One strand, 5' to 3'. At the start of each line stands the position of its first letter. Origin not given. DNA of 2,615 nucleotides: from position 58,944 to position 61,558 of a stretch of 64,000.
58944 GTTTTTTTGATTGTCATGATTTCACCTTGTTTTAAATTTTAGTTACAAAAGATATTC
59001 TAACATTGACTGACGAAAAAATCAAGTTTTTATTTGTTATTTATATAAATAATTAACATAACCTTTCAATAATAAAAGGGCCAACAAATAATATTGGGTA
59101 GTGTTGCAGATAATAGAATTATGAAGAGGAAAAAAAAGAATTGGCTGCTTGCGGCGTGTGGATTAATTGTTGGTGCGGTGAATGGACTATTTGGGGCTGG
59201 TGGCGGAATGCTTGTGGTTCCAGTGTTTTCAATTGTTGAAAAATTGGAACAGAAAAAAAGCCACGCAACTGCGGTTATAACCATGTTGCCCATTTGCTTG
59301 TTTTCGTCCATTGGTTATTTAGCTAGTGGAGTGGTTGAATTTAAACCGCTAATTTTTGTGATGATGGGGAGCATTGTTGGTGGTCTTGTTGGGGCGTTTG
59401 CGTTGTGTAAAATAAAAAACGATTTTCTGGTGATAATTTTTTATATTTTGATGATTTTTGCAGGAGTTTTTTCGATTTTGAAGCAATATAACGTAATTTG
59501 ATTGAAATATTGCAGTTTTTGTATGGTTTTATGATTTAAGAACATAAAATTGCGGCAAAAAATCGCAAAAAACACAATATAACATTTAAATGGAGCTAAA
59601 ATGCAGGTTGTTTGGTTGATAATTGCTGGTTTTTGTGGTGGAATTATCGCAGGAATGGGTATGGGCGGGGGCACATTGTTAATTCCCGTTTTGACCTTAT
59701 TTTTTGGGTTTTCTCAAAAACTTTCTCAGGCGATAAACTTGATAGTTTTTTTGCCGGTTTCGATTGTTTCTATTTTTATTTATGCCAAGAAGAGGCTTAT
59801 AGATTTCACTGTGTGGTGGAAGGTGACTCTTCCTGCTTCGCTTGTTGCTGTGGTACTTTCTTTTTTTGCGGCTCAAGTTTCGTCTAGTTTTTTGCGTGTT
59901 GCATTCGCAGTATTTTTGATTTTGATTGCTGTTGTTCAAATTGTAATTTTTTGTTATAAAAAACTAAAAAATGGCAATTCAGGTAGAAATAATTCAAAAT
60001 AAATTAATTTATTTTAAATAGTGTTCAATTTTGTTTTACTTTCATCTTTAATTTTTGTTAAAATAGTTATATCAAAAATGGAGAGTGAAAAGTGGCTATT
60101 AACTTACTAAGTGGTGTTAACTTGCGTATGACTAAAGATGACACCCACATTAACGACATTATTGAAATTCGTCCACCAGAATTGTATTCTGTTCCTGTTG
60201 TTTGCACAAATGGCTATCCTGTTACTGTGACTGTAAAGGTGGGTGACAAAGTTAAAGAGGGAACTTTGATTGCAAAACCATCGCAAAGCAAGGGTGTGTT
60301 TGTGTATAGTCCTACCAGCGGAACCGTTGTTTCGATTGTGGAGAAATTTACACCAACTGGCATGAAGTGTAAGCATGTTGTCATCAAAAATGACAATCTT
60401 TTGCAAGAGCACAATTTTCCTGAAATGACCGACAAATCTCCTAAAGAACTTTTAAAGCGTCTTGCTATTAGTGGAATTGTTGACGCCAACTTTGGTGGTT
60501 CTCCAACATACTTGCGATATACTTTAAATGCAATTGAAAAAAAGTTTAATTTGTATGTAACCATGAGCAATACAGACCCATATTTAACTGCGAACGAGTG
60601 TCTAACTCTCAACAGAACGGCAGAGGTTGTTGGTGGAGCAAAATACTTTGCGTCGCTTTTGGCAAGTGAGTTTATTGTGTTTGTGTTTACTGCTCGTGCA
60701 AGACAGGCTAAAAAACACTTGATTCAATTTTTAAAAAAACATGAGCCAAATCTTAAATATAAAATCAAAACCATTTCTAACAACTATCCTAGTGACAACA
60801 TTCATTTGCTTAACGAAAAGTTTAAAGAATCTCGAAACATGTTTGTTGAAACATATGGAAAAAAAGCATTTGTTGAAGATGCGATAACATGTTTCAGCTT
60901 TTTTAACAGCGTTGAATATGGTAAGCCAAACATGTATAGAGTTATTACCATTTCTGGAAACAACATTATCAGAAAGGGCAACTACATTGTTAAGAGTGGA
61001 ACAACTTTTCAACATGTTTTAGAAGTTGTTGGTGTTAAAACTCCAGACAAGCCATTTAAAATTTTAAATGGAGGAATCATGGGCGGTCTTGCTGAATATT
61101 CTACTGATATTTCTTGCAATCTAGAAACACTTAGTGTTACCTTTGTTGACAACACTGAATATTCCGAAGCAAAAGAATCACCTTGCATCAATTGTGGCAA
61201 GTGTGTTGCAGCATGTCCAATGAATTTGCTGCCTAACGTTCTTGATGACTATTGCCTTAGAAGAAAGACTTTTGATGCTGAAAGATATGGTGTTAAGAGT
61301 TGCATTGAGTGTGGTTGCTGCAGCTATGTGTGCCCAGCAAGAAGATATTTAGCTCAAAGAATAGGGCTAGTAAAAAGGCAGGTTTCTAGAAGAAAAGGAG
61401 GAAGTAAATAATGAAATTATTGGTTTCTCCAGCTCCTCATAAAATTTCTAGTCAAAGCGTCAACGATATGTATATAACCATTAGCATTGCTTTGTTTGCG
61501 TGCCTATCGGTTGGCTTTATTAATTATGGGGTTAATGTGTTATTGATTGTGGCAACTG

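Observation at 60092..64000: Rnf-type cluster with order C-D-E-A-B, no rnfG, and apparent loss of most membrane cofactor ligands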

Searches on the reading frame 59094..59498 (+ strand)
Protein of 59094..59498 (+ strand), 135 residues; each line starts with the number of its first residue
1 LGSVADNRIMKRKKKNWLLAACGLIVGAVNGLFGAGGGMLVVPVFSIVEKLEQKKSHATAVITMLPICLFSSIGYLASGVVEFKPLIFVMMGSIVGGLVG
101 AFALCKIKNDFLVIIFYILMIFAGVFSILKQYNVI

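Call 8: search_protein_families(library=pfam, proteins=[window:59094-59498:+], max_evalue=10)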
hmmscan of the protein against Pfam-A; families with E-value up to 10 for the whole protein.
window:59094-59498:+ (135 aa): 8 families
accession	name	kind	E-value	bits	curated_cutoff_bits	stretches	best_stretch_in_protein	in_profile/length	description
PF01925.25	TauE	-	2.4e-21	76.9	32.6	1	11-125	121-235/237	Sulfite exporter TauE/SafE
PF06897.17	DUF1269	-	0.056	14.2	26.9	1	78-112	11-45/100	Protein of unknown function (DUF1269)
PF08010.17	Phage_30_3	-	0.15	12.3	36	1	74-109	1-36/138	Bacteriophage protein GP30.3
PF11124.14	Pho86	-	0.21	11.4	29.3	1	48-129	37-114/291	Inorganic phosphate transporter chaperone Pho86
PF13828.11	DUF4190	-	0.27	11.5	35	1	1-30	26-55/62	Domain of unknown function (DUF4190)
PF13567.11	DUF4131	-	1.9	8.6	31.6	1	85-130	4-50/165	Domain of unknown function (DUF4131)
PF13488.11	Gly-zipper_Omp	-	2.3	8.6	25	1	91-102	26-37/46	Glycine zipper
PF10003.15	DUF2244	-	2.8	8.1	27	1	7-49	4-45/138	Integral membrane protein (DUF2244)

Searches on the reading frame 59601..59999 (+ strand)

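Call 8: search_protein_families(library=pfam, proteins=[window:59601-59999:+], max_evalue=10)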
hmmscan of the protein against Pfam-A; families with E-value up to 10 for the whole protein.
window:59601-59999:+ (133 aa): 9 families
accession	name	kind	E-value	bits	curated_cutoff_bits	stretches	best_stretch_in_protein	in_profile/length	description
PF01925.25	TauE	-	2.1e-17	64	32.6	1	6-115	1-109/237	Sulfite exporter TauE/SafE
PF02779.29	Transket_pyr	-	0.033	14.3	27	1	13-48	61-95/174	Transketolase, pyrimidine binding domain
PF19592.4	DUF6097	-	0.22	12.1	27.5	1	43-123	64-136/152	Family of unknown function (DUF6097)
PF17359.7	DUF5385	-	0.58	10.2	25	1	102-131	6-35/217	Family of unknown function (DUF5385)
PF17009.10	DUF5090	-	1.1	9.7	27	1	35-121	80-167/187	Domain of unknown function (DUF5090)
PF14126.11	DUF4293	-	3.7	8.2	27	0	41-114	57-133/153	Domain of unknown function (DUF4293)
PF10856.13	DUF2678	-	4.4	7.7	27.8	1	61-121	24-84/118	Protein of unknown function (DUF2678)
PF12650.12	DUF3784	-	5.4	7.7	28.1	1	21-65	46-93/94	Domain of unknown function (DUF3784)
PF09843.14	DUF2070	-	7.4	5.2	30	1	28-121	88-178/561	Predicted membrane protein (DUF2070)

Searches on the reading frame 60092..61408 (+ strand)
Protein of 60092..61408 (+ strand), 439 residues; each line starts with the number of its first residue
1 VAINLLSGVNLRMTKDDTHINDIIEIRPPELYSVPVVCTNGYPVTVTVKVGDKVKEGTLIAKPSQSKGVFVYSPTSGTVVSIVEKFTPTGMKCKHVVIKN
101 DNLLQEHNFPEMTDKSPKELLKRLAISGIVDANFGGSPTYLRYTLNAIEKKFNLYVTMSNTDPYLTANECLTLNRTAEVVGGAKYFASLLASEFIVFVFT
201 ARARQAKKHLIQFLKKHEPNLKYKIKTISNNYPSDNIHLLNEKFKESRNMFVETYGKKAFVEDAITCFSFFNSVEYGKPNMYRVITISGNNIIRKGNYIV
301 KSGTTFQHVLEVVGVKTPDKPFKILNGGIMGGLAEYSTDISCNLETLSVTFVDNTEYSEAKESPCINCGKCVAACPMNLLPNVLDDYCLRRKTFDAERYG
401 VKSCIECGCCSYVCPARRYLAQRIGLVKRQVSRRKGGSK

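Call 4: search_protein_families(library=pfam, proteins=[window:60092-61408:+], max_evalue=0.1)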
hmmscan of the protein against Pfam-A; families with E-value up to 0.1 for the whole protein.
window:60092-61408:+ (439 aa): 21 families
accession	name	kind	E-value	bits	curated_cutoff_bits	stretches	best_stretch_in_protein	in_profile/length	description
PF13375.12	RnfC_N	-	1.8e-16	60.4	25.6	1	7-102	5-100/101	RnfC Barrel sandwich hybrid domain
PF13237.11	Fer4_10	-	2.7e-07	30.9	25.5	1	362-415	6-53/53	4Fe-4S dicluster domain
PF13187.11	Fer4_9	-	8.6e-07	29.3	27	1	365-416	2-49/52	4Fe-4S dicluster domain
PF01512.22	Complex1_51K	-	1.4e-06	28.7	31.2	1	127-240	4-117/150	Nuo51 FMN-binding domain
PF12838.12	Fer4_7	-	1.5e-06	29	27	1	365-416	2-50/52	4Fe-4S dicluster domain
PF12797.12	Fer4_2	-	2.2e-06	27.7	24.5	2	362-376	7-21/22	4Fe-4S binding domain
PF05896.17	NQRA_N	-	2.8e-06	27.9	25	1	26-83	22-79/94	NqrA N-terminal barrel-sandwich hybrid domain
PF12837.12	Fer4_6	-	8.7e-05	22.7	25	1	362-379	6-23/24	4Fe-4S binding domain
PF00037.32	Fer4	-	8.9e-05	22.6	21.1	1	365-378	8-21/24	4Fe-4S binding domain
PF13183.11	Fer4_8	-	0.00011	23.1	27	2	364-416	4-66/68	4Fe-4S dicluster domain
PF13534.11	Fer4_17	-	0.00024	22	22.2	2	365-416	2-58/61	4Fe-4S dicluster domain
PF14697.11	Fer4_21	-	0.00051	20.6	35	1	361-417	4-54/59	4Fe-4S dicluster domain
PF12800.12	Fer4_4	-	0.0014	19.3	24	1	364-377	3-16/17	4Fe-4S binding domain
PF25160.1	LdpA_Fe-S-bd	-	0.0019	18.4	27.6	1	360-380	23-43/49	LdpA Fe-S cluster-binding domain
PF17179.9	Fer4_22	-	0.0026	19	27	0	359-378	75-94/95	4Fe-4S dicluster domain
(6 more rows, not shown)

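Call 7: search_protein_families(library=ncbifam, proteins=[window:60092-61408:+], max_evalue=0.1)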
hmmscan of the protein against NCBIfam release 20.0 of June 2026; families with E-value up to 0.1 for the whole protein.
window:60092-61408:+ (439 aa): 39 families (the best 25 are shown)
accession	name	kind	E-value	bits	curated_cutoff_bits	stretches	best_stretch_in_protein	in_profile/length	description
TIGR01945.1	rnfC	subfamily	2.1e-72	244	245.95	1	7-434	6-434/435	RnfABCDGE type electron transport complex subunit C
NF003454.1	PRK05035.1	equivalog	5e-62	210.1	345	1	7-424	8-428/556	electron transport complex subunit RsxC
NF041837.1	rnfC_Methano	equivalog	3.3e-41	141.5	650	2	270-434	267-429/438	Rnf electron transport complex subunit RnfC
TIGR04481.1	PR_assoc_PrdC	equivalog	2.2e-16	59.7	490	1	41-319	10-274/425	proline reductase-associated electron transfer protein PrdC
NF003761.0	PRK05352.1-4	equivalog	2.7e-14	52.7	450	2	22-333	22-310/449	Na(+)-translocating NADH-quinone reductase subunit A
TIGR01936.1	nqrA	equivalog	5.1e-07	28.9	321.05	1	23-332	20-305/446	NADH:ubiquinone reductase (Na(+)-transporting) subunit A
NF006076.0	PRK08222.1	equivalog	5.5e-06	26.3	270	1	360-418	35-89/181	hydrogenase 4 subunit H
NF003759.0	PRK05352.1-2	equivalog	2.3e-05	23.3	505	1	45-208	42-201/447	Na(+)-translocating NADH-quinone reductase subunit A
NF009053.0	PRK12387.1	subfamily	3e-05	23.9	204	1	360-416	35-87/180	formate hydrogenlyase complex iron-sulfur subunit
TIGR01971.1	NuoI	subfamily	8.6e-05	22.1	113.05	1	361-417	40-96/121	NADH-quinone oxidoreductase, chain I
NF040864.1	HgcB_ferredoxin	equivalog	0.00016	21.4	99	1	353-417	4-59/93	mercury methylation ferredoxin HgcB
NF043039.1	HgcAB_like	equivalog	0.00076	19.2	285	1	338-416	281-346/350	HgcAB-like fusion protein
TIGR03048.1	PS_I_psaC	equivalog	0.0024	18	130.65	1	364-427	9-69/80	photosystem I iron-sulfur center protein PsaC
NF058577.1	FdxA_fam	equivalog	0.0026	17.9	65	2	363-416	7-50/52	4Fe-4S ferredoxin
NF004544.0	PRK05888.2-6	equivalog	0.0029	17.2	457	1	363-416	80-133/220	NADH-quinone oxidoreductase subunit NuoI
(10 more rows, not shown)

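Call 23: search_solved_structures(query=A4, max_evalue=0.001, show_alignments=3)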
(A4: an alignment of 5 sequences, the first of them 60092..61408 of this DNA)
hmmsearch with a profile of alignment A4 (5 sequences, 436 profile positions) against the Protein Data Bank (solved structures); distinct sequences matched with E-value up to 0.001: 57.
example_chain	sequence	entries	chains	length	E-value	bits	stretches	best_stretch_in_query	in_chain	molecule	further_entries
7zc6_C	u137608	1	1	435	7.2e-62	212.4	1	6-433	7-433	RnfC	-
8ahx_C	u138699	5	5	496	4.7e-47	163.5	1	8-424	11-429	Ion-translocating oxidoreductase complex subunit C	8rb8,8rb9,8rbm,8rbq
9eri_C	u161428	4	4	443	4.7e-45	157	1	7-431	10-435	Na(+)-translocating ferredoxin:NAD(+) oxidoreductase complex subunit C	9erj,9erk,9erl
9hyu_C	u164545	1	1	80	5.4e-05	24.9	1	363-424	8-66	Photosystem I iron-sulfur center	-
5zgb_C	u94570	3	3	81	7.6e-05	24.5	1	363-420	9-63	PsaC | Photosystem I iron-sulfur center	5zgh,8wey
6fos_C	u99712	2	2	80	8.6e-05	24.3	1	363-420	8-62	Photosystem I iron-sulfur center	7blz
6ijj_C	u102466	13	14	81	0.00011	24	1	364-423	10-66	PsaC | Photosystem I iron-sulfur center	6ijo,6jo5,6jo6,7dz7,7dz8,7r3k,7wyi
9l0a_C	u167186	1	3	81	0.00011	23.9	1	363-423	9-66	Photosystem I iron-sulfur center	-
7bgi_C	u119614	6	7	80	0.00013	23.7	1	364-423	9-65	Photosystem I iron-sulfur center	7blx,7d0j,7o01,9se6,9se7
8jjr_c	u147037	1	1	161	0.00015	23.4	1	355-424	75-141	PsaC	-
7xk3_A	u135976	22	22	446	0.00019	23.1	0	41-110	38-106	Na(+)-translocating NADH-quinone reductase subunit A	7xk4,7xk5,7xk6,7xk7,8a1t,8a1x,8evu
6igz_C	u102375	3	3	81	0.00019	23.1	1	363-423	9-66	PsaC | Photosystem I iron-sulfur center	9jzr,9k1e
8a1u_A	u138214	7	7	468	0.00022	22.9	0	41-110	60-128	Na(+)-translocating NADH-quinone reductase subunit A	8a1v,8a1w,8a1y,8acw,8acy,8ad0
9grx_c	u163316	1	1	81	0.00023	22.8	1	363-424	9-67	Photosystem I iron-sulfur center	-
5odc_A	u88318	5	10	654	0.00025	22.8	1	355-415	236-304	Heterodisulfide reductase, subunit A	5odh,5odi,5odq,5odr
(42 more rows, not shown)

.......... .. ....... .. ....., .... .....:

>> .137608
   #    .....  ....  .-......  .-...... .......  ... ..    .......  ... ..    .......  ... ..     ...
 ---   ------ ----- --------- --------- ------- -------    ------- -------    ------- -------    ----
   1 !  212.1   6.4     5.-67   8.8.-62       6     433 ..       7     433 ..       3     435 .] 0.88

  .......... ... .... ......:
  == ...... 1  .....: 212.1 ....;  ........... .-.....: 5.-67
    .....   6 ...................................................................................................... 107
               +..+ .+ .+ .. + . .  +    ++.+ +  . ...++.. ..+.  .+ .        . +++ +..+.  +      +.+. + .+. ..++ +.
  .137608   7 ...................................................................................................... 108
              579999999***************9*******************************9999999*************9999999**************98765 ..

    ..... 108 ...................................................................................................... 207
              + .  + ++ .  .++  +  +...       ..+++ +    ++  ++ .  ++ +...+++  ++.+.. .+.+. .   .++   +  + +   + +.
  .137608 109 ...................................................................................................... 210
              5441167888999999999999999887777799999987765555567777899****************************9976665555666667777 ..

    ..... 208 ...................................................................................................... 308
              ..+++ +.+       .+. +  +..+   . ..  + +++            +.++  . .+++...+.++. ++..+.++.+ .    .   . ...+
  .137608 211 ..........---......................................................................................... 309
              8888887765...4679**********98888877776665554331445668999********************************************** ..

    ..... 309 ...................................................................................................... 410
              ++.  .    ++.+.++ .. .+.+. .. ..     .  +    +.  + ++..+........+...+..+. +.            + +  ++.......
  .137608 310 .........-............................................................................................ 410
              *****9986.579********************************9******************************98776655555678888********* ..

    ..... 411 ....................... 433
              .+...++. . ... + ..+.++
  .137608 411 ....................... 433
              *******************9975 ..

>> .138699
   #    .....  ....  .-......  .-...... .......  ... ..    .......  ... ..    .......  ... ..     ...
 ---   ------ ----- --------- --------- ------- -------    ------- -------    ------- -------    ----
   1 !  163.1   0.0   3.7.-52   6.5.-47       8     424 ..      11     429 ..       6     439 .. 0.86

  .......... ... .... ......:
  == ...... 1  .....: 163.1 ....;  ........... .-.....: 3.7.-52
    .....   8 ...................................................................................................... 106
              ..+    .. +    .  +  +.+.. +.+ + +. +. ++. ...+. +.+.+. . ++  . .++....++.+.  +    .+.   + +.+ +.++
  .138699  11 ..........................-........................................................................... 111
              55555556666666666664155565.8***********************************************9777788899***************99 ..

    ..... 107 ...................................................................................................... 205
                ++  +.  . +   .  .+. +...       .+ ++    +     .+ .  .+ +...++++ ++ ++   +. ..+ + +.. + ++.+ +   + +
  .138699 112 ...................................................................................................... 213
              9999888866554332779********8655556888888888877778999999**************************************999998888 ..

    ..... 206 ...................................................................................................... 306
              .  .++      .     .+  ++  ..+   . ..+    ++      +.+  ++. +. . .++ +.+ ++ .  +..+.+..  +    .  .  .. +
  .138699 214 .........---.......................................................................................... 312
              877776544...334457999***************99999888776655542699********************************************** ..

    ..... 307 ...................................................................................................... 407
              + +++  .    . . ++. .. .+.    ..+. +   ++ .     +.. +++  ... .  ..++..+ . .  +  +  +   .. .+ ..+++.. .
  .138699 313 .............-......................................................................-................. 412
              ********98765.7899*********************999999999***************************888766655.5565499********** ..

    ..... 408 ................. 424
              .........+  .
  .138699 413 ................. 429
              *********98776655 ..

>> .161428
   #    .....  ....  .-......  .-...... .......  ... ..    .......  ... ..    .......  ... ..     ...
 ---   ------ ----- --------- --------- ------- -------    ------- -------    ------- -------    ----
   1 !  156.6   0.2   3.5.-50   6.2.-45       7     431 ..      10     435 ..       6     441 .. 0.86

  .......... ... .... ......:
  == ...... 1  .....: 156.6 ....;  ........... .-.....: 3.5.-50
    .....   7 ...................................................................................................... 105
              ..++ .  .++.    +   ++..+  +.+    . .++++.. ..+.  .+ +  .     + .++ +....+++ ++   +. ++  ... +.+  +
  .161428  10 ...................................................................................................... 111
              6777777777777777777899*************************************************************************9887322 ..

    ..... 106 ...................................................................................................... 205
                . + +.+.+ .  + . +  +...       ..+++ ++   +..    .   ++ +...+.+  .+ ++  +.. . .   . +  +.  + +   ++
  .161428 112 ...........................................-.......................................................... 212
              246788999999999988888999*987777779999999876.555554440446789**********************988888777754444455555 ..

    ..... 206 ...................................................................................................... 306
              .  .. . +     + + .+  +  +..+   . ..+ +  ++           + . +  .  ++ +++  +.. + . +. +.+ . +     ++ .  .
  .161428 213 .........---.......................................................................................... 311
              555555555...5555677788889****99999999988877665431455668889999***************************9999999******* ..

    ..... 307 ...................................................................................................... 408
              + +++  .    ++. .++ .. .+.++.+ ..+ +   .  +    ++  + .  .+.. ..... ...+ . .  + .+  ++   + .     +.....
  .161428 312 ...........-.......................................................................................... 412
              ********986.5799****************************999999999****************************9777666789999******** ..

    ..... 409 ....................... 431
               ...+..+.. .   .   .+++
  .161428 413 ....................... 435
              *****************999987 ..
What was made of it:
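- On Rnf complex (RnfABCDGE-type ferredoxin:NAD+ oxidoreductase): (Calls 4, 23.)
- Checked: The RnfC loop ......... is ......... (call 23).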

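Call 44: list_cluster_members(proteins=[window:60092-61408:+, window:61411-62316:+, window:62312-62983:+, P0001, L001:10613-11395:+, window:15086-16378:+])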
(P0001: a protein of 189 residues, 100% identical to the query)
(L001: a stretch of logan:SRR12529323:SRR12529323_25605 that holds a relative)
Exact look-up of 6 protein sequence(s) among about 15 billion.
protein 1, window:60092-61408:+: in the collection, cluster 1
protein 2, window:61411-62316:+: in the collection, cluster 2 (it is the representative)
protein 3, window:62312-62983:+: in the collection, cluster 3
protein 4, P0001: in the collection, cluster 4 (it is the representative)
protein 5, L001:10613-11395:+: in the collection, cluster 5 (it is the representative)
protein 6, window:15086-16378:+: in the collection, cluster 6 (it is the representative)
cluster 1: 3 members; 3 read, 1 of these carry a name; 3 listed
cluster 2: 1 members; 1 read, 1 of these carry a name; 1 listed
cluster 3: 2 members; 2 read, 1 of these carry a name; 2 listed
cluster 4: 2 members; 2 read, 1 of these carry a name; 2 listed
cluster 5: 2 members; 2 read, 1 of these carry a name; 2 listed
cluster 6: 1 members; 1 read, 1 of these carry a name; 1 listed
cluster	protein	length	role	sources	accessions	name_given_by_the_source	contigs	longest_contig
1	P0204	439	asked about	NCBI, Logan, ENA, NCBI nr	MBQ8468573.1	MAG: 4Fe-4S dicluster domain-containing protein [Clostridia bacterium] | 4Fe-4S dicluster domain-containing protein [Clostridia bacterium]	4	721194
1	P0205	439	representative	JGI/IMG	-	-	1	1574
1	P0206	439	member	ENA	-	-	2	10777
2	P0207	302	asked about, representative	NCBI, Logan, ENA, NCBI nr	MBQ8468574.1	MAG: RnfABCDGE type electron transport complex subunit D [Clostridia bacterium] | RnfABCDGE type electron transport complex subunit D [Clostridia bacterium]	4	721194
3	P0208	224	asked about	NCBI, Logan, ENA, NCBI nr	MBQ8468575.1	MAG: hypothetical protein IJ542_02335 [Clostridia bacterium] | hypothetical protein [Clostridia bacterium]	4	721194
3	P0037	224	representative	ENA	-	-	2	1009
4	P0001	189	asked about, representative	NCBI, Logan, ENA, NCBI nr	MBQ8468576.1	MAG: hypothetical protein IJ542_02340 [Clostridia bacterium] | hypothetical protein [Clostridia bacterium]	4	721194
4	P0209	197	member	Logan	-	-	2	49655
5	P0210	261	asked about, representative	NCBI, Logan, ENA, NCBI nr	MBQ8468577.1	MAG: 4Fe-4S binding protein [Clostridia bacterium] | 4Fe-4S binding protein [Clostridia bacterium]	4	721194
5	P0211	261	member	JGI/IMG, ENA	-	-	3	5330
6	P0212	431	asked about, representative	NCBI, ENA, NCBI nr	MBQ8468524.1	MAG: preprotein translocase subunit SecY [Clostridia bacterium] | preprotein translocase subunit SecY [Clostridia bacterium]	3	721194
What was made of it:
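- NCBI annotates them as hypothetical proteins (call 44).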
